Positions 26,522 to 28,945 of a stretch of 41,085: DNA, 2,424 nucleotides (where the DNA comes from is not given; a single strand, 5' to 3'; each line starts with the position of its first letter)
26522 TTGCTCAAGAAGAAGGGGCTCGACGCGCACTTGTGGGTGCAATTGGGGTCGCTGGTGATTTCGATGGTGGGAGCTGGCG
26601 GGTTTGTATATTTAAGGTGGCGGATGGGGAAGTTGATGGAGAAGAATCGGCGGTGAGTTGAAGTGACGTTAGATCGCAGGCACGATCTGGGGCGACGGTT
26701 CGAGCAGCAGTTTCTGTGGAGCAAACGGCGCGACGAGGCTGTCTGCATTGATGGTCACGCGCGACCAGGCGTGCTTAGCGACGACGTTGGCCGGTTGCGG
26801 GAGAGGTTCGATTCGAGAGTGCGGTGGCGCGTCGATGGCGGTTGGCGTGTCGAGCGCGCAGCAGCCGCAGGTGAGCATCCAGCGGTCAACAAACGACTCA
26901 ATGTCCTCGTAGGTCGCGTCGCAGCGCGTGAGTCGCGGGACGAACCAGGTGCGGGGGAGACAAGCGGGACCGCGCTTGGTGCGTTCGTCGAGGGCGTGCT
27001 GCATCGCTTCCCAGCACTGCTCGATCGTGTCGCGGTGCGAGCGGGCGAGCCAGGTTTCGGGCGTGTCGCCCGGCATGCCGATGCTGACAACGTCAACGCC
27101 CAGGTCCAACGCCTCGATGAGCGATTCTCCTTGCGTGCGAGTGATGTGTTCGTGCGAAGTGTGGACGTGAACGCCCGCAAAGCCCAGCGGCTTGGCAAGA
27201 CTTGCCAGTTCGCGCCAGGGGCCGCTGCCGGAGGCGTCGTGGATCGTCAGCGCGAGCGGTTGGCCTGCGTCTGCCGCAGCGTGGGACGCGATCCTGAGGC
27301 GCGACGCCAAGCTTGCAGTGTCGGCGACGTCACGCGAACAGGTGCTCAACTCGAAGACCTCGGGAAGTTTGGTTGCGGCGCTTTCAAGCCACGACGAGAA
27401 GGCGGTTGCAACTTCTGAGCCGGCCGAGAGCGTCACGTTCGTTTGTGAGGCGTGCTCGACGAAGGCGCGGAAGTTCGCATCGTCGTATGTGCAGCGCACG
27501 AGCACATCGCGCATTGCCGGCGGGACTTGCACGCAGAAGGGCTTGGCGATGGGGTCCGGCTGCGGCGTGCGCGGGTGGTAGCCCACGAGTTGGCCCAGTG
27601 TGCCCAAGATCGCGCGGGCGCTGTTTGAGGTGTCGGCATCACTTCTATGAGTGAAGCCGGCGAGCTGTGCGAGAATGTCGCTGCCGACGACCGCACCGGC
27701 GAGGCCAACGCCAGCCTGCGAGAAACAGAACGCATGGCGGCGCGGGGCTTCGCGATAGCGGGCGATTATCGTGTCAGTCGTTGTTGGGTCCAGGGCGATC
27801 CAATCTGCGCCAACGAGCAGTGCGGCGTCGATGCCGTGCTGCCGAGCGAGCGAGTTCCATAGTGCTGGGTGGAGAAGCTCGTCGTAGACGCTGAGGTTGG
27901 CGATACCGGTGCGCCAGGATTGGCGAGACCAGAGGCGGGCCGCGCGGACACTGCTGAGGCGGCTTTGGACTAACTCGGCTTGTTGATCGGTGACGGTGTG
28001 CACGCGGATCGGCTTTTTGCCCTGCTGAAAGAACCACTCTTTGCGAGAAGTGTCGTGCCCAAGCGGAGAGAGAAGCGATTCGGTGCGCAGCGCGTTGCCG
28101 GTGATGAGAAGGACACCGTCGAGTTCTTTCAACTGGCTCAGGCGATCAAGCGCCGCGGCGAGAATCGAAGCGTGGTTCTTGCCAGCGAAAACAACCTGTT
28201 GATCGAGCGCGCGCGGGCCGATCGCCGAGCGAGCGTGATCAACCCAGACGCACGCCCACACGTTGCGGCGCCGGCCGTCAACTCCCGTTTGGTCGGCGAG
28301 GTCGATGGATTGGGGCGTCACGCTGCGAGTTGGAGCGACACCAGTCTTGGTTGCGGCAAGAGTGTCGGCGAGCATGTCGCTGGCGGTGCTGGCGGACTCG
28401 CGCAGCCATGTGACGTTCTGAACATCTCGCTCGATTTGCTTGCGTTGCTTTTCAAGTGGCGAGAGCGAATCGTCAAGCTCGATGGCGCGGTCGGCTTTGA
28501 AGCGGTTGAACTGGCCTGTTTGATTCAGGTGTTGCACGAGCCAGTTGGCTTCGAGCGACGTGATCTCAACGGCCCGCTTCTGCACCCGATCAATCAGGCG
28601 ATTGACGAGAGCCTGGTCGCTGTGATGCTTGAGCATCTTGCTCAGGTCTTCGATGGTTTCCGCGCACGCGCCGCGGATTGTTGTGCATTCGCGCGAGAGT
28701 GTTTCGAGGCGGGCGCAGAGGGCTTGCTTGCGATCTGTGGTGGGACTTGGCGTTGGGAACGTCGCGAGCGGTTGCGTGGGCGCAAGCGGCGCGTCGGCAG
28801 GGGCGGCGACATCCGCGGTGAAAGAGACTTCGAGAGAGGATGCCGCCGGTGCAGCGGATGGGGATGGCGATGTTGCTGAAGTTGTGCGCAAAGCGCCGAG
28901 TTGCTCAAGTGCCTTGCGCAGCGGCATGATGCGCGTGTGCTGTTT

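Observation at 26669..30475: Giant Maf flagellin-glycosyltransferase fusion with a degenerate nucleotidyltransferase-like and radical-SAM-like C-terminal half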

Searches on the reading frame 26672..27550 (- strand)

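Call 5: search_protein_families(library=pfam, proteins=[window:26672-27550:-], max_evalue=1)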
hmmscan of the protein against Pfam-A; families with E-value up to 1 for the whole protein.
window:26672-27550:- (293 aa): 1 family
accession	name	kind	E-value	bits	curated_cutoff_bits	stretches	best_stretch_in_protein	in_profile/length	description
PF10739.15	DUF2550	-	0.032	14.7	27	1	33-59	99-125/127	Protein of unknown function (DUF2550)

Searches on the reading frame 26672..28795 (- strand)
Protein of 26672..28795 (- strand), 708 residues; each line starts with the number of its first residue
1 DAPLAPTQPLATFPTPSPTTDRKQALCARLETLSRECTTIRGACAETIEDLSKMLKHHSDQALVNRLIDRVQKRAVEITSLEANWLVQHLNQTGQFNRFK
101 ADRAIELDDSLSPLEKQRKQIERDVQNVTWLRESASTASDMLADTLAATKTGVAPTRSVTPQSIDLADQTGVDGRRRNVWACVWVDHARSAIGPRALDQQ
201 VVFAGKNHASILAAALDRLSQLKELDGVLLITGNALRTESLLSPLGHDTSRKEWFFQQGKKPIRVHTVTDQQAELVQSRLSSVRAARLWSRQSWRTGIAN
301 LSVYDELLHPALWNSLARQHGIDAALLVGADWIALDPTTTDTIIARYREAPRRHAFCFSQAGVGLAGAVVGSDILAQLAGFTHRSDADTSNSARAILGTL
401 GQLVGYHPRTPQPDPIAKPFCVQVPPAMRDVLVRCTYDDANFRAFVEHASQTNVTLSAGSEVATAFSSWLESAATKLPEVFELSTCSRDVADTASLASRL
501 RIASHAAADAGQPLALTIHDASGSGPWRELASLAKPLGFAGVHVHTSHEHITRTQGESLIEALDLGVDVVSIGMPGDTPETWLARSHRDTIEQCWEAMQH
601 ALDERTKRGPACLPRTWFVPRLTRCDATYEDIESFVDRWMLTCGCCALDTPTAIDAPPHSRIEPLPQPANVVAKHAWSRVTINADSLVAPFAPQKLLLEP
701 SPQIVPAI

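Call 5: search_protein_families(library=pfam, proteins=[window:26672-28795:-], max_evalue=1)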
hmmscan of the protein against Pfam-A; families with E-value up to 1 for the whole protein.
window:26672-28795:- (708 aa): 2 families
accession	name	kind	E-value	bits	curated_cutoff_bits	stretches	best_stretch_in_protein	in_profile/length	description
PF10739.15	DUF2550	-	0.098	13.1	27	1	448-474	99-125/127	Protein of unknown function (DUF2550)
PF07200.18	Mod_r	-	0.13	12.7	30.1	1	24-103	57-121/146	Modifier of rudimentary (Mod(r)) protein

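Call 6: search_protein_families(library=ncbifam, proteins=[window:26672-28795:-], max_evalue=1)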
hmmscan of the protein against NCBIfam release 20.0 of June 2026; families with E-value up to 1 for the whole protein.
window:26672-28795:- (708 aa): 3 families
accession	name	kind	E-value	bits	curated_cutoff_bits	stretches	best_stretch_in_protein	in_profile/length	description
NF033103.1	bla_class_A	equivalog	0.0037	16.5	200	1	137-189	171-224/257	class A beta-lactamase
TIGR01089.1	fucI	equivalog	0.076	11.4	850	1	603-642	486-524/587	L-fucose isomerase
NF008220.0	PRK10991.1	equivalog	0.08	11.4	775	1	596-640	485-525/591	L-fucose isomerase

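Call 8: find_homologous_proteins(query=window:26672-28390:-)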
Query window:26672-28390:- (573 aa): 1 proteins with E <= 0.001 among 8000 candidates.
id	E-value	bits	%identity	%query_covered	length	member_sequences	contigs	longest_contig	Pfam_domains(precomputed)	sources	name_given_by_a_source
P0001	3.4e-31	126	28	84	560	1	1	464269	-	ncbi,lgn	-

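Call 10: find_encoding_contigs(protein=P0001, flank=10000, max_places=4)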
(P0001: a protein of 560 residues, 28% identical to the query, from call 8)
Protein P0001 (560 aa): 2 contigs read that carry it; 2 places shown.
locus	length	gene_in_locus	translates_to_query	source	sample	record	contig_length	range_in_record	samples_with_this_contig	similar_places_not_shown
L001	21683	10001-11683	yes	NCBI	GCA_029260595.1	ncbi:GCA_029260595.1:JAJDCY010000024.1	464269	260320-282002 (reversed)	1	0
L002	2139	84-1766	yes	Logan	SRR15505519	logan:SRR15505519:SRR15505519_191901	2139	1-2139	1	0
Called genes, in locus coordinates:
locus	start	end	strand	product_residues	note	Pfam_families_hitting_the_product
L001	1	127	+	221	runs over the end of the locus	-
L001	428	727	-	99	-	-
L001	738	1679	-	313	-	PF19777:DUF6263 (weak)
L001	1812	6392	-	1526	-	-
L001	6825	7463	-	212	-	PF14534:DUF4440 (weak)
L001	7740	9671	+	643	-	PF20157:Maf_flag10_N (faint), PF01973:MptE-like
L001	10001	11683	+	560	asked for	-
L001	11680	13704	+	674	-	-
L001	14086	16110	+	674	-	PF00122:E1-E2_ATPase, PF00702:Hydrolase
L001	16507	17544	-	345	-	PF12679:ABC2_membrane_2 (weak)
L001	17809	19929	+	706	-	PF01145:Band_7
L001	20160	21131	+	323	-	PF01145:Band_7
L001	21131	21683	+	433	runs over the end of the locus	PF01145:Band_7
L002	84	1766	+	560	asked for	-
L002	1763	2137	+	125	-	?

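Call 12: search_protein_families(library=ncbifam, proteins=[P0001, L001:11680-13704:+, L001:7740-9671:+], max_evalue=1)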
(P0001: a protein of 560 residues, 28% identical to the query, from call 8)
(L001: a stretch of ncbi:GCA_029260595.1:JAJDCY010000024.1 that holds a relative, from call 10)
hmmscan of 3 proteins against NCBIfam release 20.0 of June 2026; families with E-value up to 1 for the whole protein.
P0001 (560 aa): 2 families
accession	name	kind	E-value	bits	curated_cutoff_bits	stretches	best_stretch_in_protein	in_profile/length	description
TIGR04321.1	spiroSPASM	subfamily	6.7e-22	77.8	250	1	270-558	225-506/510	spiro-SPASM protein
TIGR04038.1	tatD_link_rSAM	subfamily_domain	0.00067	19.5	129.7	1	354-410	91-151/192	TatD family nuclease-associated radical SAM protein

L001:11680-13704:+ (674 aa): 8 families
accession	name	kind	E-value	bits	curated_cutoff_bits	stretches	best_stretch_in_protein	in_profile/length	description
TIGR03569.1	NeuB_NnaB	equivalog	3.9e-84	282.5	399.65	1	338-658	1-328/329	N-acetylneuraminate synthase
TIGR03586.1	PseI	equivalog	2.8e-60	204.2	340.25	1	338-656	2-324/327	pseudaminic acid synthase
TIGR03584.1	PseF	equivalog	6.7e-23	81.5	205.7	1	23-263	1-218/222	pseudaminic acid cytidylyltransferase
NF003950.0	PRK05450.1-3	subfamily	6.6e-09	35.5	234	1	21-105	2-86/248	3-deoxy-manno-octulosonate cytidylyltransferase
NF003952.0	PRK05450.1-5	subfamily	1.5e-08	34.1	193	1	21-158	2-115/250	3-deoxy-manno-octulosonate cytidylyltransferase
NF009905.0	PRK13368.1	subfamily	7.4e-08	32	255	1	22-171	3-126/243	3-deoxy-manno-octulosonate cytidylyltransferase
NF003948.0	PRK05450.1-1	equivalog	0.0003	20.1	281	1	21-90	5-73/248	3-deoxy-manno-octulosonate cytidylyltransferase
TIGR00466.1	kdsB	equivalog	0.0038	16.7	155.2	1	23-86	4-66/241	3-deoxy-manno-octulosonate cytidylyltransferase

L001:7740-9671:+ (643 aa): 4 families
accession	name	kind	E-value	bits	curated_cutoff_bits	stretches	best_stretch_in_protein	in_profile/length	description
NF050051.1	FlagModPseD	domain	1.9e-18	66.4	670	1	103-460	95-448/640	flagellin modification protein PseD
NF003034.1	PRK03918.1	equivalog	0.013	13.5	700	1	508-604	310-405/878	DNA double-strand break repair ATPase Rad50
NF041658.1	ornithlipidmtase_OlsG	equivalog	0.1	12.3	350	1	68-125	30-87/191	ornithine lipid N-methyltransferase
NF045487.1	ASRP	equivalog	0.35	9.4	300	1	504-623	343-455/593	archaea-specific SMC-related protein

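Call 13: search_protein_families(library=pfam, proteins=[P0001, L001:11680-13704:+, L001:7740-9671:+], max_evalue=1)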
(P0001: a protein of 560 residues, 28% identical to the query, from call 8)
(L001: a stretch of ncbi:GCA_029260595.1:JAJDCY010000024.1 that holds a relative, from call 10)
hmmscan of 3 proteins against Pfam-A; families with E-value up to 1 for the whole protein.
P0001 (560 aa): 3 families
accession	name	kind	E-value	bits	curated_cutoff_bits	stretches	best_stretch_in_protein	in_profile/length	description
PF13186.11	SPASM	-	0.00012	22.7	21.5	1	490-554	1-66/67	Iron-sulfur cluster-binding domain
PF04055.27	Radical_SAM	-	0.0012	19.5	29.5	1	299-412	22-136/166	Radical SAM superfamily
PF07085.17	DRTGG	-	0.17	12.2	25.2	1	340-384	51-95/105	DRTGG domain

L001:11680-13704:+ (674 aa): 4 families
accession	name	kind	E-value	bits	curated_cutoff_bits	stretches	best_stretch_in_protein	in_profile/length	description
PF03102.20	NeuB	-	2.5e-60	204.4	22.1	1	359-593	2-241/241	NeuB family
PF02348.25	CTP_transf_3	-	1.6e-16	61.2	22.6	1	24-104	2-82/217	Cytidylyltransferase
PF08666.17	SAF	-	1.4e-07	32.3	21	1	608-665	2-63/63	SAF domain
PF01095.25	Pectinesterase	-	0.21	10.7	27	1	319-392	56-129/298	Pectinesterase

L001:7740-9671:+ (643 aa): 5 families
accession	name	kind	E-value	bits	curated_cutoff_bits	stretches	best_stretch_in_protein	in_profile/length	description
PF01973.23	MptE-like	-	7.8e-37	127.1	34.6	1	208-378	2-170/171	6-hydroxymethylpterin diphosphokinase MptE-like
PF20157.4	Maf_flag10_N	-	3.6e-05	23.8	23.5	1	71-131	103-163/228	Glycosyltransferase Maf N-terminal domain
PF08385.17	DHC_N1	-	0.033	13.3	28.3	1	529-605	202-278/562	Dynein heavy chain, N-terminal region 1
PF09102.15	Exotox-A_target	-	0.047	14.1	25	0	450-497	59-104/142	Exotoxin A, targeting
PF08406.16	CbbQ_C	-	0.078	13.6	20.6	1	190-230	10-48/85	CbbQ/NirQ/NorQ C-terminal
